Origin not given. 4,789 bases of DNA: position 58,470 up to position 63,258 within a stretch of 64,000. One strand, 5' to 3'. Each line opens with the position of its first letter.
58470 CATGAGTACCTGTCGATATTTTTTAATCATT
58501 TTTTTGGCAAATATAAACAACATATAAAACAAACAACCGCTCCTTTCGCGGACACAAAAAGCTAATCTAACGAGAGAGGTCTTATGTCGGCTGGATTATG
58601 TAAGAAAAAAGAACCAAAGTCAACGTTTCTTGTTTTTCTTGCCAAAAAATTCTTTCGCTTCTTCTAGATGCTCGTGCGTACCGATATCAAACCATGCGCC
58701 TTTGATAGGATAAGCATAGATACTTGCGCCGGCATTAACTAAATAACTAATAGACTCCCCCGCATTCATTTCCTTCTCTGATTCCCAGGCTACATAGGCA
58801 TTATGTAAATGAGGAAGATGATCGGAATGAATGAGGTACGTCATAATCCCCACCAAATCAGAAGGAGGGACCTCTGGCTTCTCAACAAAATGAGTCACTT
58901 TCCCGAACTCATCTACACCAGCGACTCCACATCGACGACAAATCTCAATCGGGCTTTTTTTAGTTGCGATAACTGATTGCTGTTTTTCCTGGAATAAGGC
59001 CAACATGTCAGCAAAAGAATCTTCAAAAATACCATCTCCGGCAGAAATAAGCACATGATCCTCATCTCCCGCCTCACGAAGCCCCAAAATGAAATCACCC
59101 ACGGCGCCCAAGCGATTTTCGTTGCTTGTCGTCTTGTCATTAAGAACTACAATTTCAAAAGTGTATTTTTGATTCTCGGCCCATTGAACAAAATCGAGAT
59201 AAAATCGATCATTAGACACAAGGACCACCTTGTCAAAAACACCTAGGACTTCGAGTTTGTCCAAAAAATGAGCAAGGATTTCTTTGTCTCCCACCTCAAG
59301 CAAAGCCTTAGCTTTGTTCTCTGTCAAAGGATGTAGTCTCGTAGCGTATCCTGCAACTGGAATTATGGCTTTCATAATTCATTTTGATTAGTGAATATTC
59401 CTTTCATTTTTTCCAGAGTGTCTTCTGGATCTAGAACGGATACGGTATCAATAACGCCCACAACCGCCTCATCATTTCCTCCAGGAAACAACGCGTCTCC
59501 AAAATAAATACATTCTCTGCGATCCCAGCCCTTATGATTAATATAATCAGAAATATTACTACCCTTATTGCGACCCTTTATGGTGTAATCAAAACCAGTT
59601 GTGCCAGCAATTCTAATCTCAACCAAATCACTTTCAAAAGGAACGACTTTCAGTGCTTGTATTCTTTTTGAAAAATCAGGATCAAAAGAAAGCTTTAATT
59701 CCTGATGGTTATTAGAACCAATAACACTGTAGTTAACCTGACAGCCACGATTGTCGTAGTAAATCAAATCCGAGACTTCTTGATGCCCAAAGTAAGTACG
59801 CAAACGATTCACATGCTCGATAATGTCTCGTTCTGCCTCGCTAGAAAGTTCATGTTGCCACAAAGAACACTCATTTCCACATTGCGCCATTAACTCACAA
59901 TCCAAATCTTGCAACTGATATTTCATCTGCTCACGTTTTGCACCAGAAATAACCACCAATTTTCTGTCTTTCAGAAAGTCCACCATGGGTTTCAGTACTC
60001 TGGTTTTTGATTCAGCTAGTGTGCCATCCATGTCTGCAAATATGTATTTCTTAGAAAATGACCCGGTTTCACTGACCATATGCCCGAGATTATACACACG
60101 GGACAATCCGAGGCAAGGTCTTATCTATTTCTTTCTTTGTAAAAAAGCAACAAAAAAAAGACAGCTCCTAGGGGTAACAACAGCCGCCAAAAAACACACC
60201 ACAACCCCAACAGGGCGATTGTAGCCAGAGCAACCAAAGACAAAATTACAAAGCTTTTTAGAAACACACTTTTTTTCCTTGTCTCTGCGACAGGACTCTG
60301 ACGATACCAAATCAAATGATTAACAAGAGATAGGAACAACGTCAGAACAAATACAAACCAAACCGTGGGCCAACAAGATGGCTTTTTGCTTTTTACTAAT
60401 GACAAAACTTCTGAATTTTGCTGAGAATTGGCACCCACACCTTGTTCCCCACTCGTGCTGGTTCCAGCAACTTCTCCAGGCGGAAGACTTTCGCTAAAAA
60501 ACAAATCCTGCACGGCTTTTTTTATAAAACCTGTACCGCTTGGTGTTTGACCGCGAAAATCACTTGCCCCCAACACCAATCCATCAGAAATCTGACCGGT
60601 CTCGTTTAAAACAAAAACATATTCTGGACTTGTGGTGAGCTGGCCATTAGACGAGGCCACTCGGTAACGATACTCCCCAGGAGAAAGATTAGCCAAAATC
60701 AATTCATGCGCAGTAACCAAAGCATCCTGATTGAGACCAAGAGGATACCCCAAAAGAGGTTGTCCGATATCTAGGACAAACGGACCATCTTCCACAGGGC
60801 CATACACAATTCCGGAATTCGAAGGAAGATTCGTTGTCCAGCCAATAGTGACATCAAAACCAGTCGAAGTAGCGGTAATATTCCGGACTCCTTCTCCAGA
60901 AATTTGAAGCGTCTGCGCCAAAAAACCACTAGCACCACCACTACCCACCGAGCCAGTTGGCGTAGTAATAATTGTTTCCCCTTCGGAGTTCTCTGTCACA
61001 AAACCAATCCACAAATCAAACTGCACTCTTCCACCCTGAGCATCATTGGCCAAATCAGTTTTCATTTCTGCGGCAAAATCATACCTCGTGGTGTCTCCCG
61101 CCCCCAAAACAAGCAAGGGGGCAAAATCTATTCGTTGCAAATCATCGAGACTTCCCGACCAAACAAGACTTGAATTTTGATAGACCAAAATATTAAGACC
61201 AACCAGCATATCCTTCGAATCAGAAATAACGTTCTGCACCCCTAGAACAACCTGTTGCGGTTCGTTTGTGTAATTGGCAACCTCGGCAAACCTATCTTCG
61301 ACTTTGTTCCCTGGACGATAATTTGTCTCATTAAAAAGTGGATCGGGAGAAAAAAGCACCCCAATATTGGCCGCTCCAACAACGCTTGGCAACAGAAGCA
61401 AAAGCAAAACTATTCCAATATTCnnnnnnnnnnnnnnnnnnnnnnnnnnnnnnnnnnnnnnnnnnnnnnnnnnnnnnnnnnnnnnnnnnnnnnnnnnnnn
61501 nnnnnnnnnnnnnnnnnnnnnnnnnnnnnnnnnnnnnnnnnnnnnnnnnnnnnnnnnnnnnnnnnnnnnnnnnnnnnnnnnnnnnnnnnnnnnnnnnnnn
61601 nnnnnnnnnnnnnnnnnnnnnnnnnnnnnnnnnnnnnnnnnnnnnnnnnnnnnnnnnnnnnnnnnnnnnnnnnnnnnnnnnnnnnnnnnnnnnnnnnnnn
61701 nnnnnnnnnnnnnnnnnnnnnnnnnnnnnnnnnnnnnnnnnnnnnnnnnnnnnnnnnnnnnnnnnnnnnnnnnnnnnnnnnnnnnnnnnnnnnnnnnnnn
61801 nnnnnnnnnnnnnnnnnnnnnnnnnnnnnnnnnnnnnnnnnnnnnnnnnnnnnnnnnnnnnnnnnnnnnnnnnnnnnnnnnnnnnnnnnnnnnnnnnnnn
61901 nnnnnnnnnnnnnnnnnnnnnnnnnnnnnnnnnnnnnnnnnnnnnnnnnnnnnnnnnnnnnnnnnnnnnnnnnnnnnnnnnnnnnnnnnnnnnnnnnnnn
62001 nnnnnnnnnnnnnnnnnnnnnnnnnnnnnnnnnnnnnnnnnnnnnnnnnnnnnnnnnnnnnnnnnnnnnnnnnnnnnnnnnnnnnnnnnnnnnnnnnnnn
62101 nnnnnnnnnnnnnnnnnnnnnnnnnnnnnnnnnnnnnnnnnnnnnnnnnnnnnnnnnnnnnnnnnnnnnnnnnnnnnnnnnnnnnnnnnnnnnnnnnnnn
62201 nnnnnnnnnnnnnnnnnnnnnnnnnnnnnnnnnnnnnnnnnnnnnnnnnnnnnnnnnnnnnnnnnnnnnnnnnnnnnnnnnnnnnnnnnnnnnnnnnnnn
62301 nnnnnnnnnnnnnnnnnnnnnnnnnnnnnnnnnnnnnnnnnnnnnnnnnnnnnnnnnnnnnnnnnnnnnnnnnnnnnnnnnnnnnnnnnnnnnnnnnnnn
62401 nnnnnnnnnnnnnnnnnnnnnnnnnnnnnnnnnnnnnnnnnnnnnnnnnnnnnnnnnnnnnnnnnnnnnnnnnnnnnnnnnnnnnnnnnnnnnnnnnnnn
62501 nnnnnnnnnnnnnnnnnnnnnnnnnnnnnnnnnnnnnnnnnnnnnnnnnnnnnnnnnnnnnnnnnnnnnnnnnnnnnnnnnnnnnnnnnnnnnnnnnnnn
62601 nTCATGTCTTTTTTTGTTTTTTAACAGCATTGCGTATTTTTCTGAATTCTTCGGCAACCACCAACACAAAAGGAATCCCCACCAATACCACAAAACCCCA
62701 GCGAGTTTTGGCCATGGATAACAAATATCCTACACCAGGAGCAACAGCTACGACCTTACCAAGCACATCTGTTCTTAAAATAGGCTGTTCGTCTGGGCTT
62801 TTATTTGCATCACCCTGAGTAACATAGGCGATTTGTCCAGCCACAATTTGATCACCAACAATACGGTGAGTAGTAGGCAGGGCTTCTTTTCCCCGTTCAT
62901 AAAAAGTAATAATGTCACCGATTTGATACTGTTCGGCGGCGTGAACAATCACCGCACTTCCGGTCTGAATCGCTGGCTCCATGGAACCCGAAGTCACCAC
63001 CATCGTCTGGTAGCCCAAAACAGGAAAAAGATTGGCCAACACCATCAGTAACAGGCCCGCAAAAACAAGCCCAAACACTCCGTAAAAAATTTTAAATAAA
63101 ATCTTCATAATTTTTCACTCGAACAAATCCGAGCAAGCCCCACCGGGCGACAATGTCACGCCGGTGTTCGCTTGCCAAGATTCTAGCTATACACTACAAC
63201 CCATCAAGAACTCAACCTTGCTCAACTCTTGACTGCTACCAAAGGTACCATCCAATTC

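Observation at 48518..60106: Glycan locus combining GDP-mannose supply, a DPM1-like GT2, a PMT(GT39) domain, a processive QxxRW GT2, GH8 and GH6 domains and a GtrA-FAD oxidoreductase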

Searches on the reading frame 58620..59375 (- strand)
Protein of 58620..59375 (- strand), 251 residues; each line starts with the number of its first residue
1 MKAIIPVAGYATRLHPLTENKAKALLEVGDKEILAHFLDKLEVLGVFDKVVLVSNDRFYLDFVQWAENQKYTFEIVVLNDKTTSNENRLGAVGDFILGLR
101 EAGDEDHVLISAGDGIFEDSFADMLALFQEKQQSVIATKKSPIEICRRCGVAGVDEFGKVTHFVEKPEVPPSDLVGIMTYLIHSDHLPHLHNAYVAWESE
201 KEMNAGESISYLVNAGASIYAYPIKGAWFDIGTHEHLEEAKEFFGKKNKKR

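Call 4: search_protein_families(library=pfam, proteins=[window:58620-59375:-], max_evalue=0.01)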
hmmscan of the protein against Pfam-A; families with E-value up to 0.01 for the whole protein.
window:58620-59375:- (251 aa): 3 families
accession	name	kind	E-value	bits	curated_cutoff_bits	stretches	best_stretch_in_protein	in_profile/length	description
PF00483.29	NTP_transferase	-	1.2e-31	110.6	21.2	1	2-244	1-242/245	Nucleotidyl transferase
PF12804.13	NTP_transf_3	-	8.1e-10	39.5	27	1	3-140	1-123/160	MobA-like NTP transferase domain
PF01128.25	IspD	-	0.0055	16.9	27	1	2-59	2-56/221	2-C-methyl-D-erythritol 4-phosphate cytidylyltransferase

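Call 6: search_protein_families(library=ncbifam, proteins=[window:58620-59375:-], max_evalue=0.001)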
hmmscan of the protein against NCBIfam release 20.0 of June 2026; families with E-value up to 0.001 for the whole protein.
window:58620-59375:- (251 aa): 23 families
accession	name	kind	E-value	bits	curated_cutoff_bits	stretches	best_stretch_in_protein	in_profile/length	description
NF041313.1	UDPGP_AglF_Halo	equivalog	6.6e-27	94.5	400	1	1-241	1-231/234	UTP--glucose-1-phosphate uridylyltransferase AglF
TIGR01208.1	rmlA_long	equivalog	1.8e-26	92.9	320.25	1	2-243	1-233/353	glucose-1-phosphate thymidylyltransferase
TIGR03992.1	Arch_glmU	subfamily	1.6e-22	80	292.1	1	1-243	1-226/393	bifunctional sugar-1-phosphate nucleotidylyltransferase/acetyltransferase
NF052502.1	man1P_GTase_Rv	exception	2.2e-17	63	440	1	2-237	2-223/352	mannose-1-phosphate guanylyltransferase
NF003670.0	PRK05293.1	equivalog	3.9e-17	62.3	470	1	103-241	116-255/382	glucose-1-phosphate adenylyltransferase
TIGR01099.1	galU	equivalog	6.7e-17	61.9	326.8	1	1-236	2-257/261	UTP--glucose-1-phosphate uridylyltransferase GalU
NF041173.1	Sug_nt_acttase_Thmprot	equivalog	6.1e-15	55.1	600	1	1-242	1-225/405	bifunctional sugar-1-phosphate nucleotidylyltransferase/acetyltransferase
TIGR02091.1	glgC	equivalog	3.1e-14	52.8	424.9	1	3-239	3-254/364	glucose-1-phosphate adenylyltransferase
TIGR01207.1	rmlA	equivalog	1.3e-13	50.7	360.65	1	2-246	1-238/286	glucose-1-phosphate thymidylyltransferase RfbA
NF012024.0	PRK15480.1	equivalog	8.4e-11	41.5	588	1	2-245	5-241/292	glucose-1-phosphate thymidylyltransferase RfbA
NF045761.1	NAMPUrTaseMurU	equivalog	1.1e-10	41.7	250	1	1-51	1-51/226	N-acetylmuramate alpha-1-phosphate uridylyltransferase MurU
NF001947.0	PRK00725.1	subfamily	4e-10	39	470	1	103-172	128-198/426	glucose-1-phosphate adenylyltransferase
NF045697.1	MurNAcPUrMurU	equivalog_domain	3.3e-09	36.5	370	1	7-84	4-79/229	N-acetylmuramate alpha-1-phosphate uridylyltransferase MurU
NF041135.1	IPPtranDIPPsyn_Thcocales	equivalog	5.2e-09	35.6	580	1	1-122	1-109/419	bifunctional L-myo-inositol-1-phosphate cytidylyltransferase/CDP-L-myo-inositol myo-inositolphosphotransferase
TIGR02623.1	G1P_cyt_trans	equivalog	1.7e-08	34.3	300.25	1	1-233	1-234/255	glucose-1-phosphate cytidylyltransferase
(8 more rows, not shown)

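Call 64: search_solved_structures(query=window:58620-59375:-, max_evalue=0.00001)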
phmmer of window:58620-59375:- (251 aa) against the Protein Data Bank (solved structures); distinct sequences matched with E-value up to 0.00001: 37.
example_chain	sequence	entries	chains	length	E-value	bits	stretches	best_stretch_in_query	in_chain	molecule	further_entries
4ho0_A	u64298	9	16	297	2.3e-13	53.5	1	1-246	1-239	Glucose-1-phosphate thymidylyltransferase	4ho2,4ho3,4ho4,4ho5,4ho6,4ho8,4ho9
2ggo_A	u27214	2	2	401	1.4e-12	50.9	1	1-234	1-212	401aa long hypothetical glucose-1-phosphate thymidylyltransferase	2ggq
5z09_A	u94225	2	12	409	1.4e-12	50.9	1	1-234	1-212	Dual sugar-1-phosphate nucleotidylyltransferase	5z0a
7d72_K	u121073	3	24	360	1.1e-11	48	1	1-234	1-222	Mannose-1-phosphate guanyltransferase beta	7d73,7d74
3hl3_A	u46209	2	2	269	2.4e-11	46.9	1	1-241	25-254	Glucose-1-phosphate thymidylyltransferase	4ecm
8yre_D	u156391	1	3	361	3.1e-11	46.5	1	1-233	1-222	Mannose-1-phosphate guanylyltransferase 1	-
7x8j_A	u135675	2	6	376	3.5e-11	46.3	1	1-233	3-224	Mannose-1-phosphate guanylyltransferase 1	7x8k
9o90_A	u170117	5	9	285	1.7e-10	44.1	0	101-247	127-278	UTP--glucose-1-phosphate uridylyltransferase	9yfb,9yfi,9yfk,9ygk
1h5r_B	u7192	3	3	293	4.5e-10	42.7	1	2-245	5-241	GLUCOSE-1-PHOSPHATE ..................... | Glucose-1-phosphate thymidylyltransferase 1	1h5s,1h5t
1h5r_A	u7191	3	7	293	4.5e-10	42.7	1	2-245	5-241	GLUCOSE-1-PHOSPHATE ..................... | Glucose-1-phosphate thymidylyltransferase 1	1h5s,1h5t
1h5s_D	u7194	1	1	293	6.1e-10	42.3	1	2-245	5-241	Glucose-1-phosphate thymidylyltransferase 1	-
1h5s_A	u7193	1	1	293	8.3e-10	41.8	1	2-245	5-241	Glucose-1-phosphate thymidylyltransferase 1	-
3pkp_A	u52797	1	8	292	1.7e-09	40.8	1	2-245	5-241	Glucose-1-phosphate thymidylyltransferase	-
3pkq_A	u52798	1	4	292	1.9e-09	40.7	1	2-245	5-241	Glucose-1-phosphate thymidylyltransferase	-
1mc3_A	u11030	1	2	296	2.3e-09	40.4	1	1-246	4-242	GLUCOSE-1-PHOSPHATE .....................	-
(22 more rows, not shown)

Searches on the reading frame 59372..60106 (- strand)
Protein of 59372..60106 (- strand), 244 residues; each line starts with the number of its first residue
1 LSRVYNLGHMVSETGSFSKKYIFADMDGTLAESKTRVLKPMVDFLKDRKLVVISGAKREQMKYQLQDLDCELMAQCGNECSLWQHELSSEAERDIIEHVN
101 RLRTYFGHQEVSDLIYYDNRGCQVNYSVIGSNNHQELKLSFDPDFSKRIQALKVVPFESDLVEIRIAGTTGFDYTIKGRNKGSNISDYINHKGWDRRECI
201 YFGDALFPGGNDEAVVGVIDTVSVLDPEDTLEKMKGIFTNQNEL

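Call 4: search_protein_families(library=pfam, proteins=[window:59372-60106:-], max_evalue=0.01)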
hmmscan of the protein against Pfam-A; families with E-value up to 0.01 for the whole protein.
window:59372-60106:- (244 aa): 2 families
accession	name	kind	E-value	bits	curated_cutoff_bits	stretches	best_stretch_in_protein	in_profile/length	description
PF08282.18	Hydrolase_3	-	3.4e-07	30.7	20.9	1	22-205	1-212/255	haloacid dehalogenase-like hydrolase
PF03332.19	PMM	-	0.00025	21.4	22.4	1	120-239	97-220/221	Eukaryotic phosphomannomutase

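Call 6: search_protein_families(library=ncbifam, proteins=[window:59372-60106:-], max_evalue=0.001)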
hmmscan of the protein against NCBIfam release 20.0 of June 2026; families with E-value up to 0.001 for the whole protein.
window:59372-60106:- (244 aa): 3 families
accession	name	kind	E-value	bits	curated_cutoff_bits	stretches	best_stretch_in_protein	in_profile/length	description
TIGR01484.1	HAD-SF-IIB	subfamily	1.7e-12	47.9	41.8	1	21-220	1-216/221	HAD-IIB family hydrolase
TIGR00099.1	Cof-subfamily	subfamily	5.7e-10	39.2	137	1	21-205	1-213/256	Cof-type HAD-IIB family hydrolase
NF007821.0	PRK10530.1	equivalog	8.5e-06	25.2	274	0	20-120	4-111/272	pyridoxal phosphatase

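Call 63: search_solved_structures(query=window:59372-60106:-, max_evalue=0.1)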
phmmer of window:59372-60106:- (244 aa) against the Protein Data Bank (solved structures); distinct sequences matched with E-value up to 0.1: 12.
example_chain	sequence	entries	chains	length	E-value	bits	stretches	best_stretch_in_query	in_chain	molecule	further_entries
4bnd_B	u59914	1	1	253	1.7e-17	67.1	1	81-239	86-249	ALPHA-PHOSPHOGLUCOMUTASE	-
4bnd_A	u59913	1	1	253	1.8e-17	67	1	81-239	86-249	ALPHA-PHOSPHOGLUCOMUTASE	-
9hn3_A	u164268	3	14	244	7.8e-06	28.9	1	24-238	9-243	Phosphomannomutase 2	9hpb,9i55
2amy_A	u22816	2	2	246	3.4e-05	26.8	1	24-232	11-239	Phosphomannomutase 2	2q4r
7o0c_A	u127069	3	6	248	3.5e-05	26.8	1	24-232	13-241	Phosphomannomutase 2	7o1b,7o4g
7o58_A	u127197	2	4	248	0.00015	24.7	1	24-229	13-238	Phosphomannomutase 2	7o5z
6i5x_A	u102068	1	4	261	0.0015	21.4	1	116-238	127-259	Phosphomannomutase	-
6cfr_A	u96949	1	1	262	0.0016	21.4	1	120-239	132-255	Phosphomannomutase 1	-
6cft_A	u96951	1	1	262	0.0021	21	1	121-239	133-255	Phosphomannomutase 1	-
6cfu_A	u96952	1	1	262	0.0045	19.9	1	149-239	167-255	Phosphomannomutase 1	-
6cfs_A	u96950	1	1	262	0.0056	19.6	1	150-239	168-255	Phosphomannomutase 1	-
2fuc_A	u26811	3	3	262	0.0074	19.2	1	149-239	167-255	Phosphomannomutase 1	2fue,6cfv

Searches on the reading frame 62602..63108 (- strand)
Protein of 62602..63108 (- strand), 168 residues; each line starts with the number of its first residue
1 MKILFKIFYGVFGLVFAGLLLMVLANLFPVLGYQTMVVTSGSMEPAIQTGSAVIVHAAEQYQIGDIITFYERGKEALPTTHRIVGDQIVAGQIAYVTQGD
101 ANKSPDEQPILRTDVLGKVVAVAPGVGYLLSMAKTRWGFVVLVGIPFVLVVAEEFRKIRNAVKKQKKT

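Call 76: search_protein_families(library=ncbifam, proteins=[window:62602-63108:-], max_evalue=0.01)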
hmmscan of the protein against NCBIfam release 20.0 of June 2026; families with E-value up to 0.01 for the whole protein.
window:62602-63108:- (168 aa): 3 families
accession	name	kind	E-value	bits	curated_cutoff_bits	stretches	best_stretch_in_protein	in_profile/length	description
TIGR02228.1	sigpep_I_arch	equivalog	1.8e-28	99.4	51.85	1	14-157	10-157/158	signal peptidase I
NF046067.1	SigPepSipWBacil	equivalog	2.2e-27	95.8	190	1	30-164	35-171/189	signal peptidase I SipW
TIGR02227.1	sigpep_I_bact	equivalog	5.4e-08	32.9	47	1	19-85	6-76/162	signal peptidase I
